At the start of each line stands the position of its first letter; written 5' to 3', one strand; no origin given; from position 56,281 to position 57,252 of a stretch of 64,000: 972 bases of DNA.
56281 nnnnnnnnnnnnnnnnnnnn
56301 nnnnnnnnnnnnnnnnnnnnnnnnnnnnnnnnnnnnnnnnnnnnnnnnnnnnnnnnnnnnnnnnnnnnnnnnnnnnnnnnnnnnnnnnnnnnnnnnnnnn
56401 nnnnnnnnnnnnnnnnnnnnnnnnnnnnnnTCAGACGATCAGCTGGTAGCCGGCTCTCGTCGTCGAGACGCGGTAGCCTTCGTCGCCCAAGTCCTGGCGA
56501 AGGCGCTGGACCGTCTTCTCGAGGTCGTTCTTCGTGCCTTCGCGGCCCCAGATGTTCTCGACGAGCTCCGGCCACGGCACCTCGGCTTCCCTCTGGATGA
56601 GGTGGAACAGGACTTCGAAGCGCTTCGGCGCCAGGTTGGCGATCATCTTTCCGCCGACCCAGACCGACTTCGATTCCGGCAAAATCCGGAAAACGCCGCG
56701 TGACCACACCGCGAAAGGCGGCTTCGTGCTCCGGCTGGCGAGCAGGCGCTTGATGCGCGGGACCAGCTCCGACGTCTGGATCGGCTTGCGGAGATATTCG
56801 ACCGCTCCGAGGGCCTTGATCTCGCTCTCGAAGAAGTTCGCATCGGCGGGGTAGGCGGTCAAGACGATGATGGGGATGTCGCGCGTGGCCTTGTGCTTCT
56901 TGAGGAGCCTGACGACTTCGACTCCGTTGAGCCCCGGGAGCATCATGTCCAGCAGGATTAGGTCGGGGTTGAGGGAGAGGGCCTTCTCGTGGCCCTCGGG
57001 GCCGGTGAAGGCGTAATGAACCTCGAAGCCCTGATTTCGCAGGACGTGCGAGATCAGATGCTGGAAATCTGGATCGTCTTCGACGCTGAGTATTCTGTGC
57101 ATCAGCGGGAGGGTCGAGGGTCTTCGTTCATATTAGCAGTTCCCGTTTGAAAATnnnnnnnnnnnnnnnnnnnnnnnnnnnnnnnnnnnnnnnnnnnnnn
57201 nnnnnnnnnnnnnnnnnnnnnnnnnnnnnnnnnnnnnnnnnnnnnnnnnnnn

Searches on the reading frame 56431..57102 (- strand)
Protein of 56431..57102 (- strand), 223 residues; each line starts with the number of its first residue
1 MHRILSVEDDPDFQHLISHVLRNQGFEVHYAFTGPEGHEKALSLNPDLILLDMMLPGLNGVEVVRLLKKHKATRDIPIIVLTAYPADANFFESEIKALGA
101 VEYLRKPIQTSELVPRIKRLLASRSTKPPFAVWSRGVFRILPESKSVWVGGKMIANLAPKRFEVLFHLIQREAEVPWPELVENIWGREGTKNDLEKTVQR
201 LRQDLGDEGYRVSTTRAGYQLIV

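Call 53: search_protein_families(library=pfam, proteins=[window:56431-57102:-], max_evalue=0.0001)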
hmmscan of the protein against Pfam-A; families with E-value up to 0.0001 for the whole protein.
window:56431-57102:- (223 aa): 2 families
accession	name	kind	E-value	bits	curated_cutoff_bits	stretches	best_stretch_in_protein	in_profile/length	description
PF00072.30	Response_reg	-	1.1e-22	80.7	30.2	1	4-117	1-110/111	Response regulator receiver domain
PF00486.34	Trans_reg_C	-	8.3e-06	26.2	26.2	1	156-220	5-76/77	Transcriptional regulatory protein, C terminal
